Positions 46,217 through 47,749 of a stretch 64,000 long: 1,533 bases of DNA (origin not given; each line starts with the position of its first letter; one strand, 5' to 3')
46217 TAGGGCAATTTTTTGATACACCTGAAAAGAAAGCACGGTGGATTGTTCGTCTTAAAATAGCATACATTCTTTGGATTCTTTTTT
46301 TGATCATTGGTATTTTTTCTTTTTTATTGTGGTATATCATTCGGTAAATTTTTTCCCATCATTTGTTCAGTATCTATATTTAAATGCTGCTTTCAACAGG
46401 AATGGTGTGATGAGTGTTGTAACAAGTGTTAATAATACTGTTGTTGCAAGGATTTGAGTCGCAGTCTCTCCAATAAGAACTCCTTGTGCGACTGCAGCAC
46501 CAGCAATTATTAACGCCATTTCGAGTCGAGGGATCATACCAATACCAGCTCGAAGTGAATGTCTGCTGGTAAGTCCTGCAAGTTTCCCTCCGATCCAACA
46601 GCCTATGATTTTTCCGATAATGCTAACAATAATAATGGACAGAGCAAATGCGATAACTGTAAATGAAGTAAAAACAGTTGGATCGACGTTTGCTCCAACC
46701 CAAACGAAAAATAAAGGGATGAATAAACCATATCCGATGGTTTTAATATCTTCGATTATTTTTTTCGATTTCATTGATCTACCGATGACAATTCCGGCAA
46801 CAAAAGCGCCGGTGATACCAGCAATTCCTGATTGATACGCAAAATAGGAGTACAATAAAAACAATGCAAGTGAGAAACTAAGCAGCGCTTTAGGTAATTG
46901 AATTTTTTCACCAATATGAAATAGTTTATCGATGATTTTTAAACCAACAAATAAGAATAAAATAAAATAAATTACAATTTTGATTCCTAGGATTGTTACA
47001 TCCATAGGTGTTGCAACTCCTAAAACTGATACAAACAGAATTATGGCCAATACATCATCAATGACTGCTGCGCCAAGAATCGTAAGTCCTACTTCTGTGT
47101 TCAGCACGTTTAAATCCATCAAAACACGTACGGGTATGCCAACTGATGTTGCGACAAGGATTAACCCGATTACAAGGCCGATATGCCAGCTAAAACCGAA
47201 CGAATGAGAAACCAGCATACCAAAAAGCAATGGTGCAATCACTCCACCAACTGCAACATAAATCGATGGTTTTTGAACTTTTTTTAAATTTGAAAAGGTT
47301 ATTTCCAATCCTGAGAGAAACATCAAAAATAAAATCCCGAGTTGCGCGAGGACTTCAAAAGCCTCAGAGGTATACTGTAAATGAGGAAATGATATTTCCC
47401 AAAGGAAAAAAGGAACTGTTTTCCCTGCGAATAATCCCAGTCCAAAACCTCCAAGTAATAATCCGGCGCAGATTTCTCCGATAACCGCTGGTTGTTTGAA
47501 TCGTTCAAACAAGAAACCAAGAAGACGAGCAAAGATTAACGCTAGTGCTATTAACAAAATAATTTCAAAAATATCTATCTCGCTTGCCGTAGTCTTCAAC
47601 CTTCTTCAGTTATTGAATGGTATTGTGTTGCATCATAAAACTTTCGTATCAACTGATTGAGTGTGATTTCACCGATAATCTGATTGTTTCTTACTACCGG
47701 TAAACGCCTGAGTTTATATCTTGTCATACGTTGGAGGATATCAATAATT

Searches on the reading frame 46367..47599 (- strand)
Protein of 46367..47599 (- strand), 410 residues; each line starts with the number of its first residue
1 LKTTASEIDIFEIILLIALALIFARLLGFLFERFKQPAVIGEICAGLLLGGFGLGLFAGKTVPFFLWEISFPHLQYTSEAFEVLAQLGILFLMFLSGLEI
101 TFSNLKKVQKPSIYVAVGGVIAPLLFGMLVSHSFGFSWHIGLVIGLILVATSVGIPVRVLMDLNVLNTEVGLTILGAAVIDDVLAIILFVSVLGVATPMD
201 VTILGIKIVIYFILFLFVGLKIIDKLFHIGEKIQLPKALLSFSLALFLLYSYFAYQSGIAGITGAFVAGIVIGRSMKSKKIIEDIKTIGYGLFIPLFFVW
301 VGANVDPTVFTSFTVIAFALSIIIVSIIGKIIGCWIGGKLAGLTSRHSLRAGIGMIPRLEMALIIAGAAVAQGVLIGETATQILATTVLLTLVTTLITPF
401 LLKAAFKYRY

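Call 16: search_protein_families(library=pfam, proteins=[window:46367-47599:-], max_evalue=0.001)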
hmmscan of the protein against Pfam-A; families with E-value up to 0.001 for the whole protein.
window:46367-47599:- (410 aa): 1 family
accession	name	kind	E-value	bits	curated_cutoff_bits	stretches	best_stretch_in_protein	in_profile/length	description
PF00999.27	Na_H_Exchanger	-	1.2e-62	212.4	26.2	1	22-402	5-373/375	Sodium/hydrogen exchanger, transmembrane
